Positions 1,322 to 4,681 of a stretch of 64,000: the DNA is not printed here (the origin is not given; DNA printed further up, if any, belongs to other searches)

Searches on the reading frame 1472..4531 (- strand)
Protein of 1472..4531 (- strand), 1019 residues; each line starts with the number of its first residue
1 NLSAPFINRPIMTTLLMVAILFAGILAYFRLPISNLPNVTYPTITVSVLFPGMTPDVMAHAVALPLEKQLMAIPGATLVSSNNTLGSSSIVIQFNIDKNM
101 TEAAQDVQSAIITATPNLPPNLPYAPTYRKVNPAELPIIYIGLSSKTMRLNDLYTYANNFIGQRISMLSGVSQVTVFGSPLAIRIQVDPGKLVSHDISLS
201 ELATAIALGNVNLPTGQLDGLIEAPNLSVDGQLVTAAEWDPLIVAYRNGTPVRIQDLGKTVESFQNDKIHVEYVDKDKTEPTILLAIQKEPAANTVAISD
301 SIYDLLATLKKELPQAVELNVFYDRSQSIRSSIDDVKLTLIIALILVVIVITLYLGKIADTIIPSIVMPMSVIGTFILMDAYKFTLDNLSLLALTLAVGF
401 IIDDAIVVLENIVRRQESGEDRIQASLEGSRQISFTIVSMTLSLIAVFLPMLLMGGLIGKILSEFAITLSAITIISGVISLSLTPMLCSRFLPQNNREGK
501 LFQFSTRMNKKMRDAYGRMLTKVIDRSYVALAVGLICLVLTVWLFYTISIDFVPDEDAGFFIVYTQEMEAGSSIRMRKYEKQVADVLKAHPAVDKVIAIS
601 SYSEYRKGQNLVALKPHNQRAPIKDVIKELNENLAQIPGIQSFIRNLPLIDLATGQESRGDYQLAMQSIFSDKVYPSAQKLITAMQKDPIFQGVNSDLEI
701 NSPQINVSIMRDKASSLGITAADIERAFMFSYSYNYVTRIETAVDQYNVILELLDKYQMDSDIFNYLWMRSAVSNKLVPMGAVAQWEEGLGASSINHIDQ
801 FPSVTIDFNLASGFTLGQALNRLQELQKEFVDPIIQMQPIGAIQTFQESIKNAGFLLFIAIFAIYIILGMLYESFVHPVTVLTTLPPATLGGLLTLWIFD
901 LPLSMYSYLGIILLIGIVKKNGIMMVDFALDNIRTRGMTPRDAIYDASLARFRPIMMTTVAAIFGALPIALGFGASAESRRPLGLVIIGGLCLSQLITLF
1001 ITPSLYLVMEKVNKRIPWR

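Call 74: search_protein_families(library=pfam, proteins=[window:1472-4531:-], max_evalue=0.00001)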
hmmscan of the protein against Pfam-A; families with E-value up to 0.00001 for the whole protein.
window:1472-4531:- (1019 aa): 1 family
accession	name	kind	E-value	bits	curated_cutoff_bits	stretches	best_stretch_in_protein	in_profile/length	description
PF00873.25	ACR_tran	-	1.1e-268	894.5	28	1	5-1009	4-1020/1021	AcrB/AcrD/AcrF family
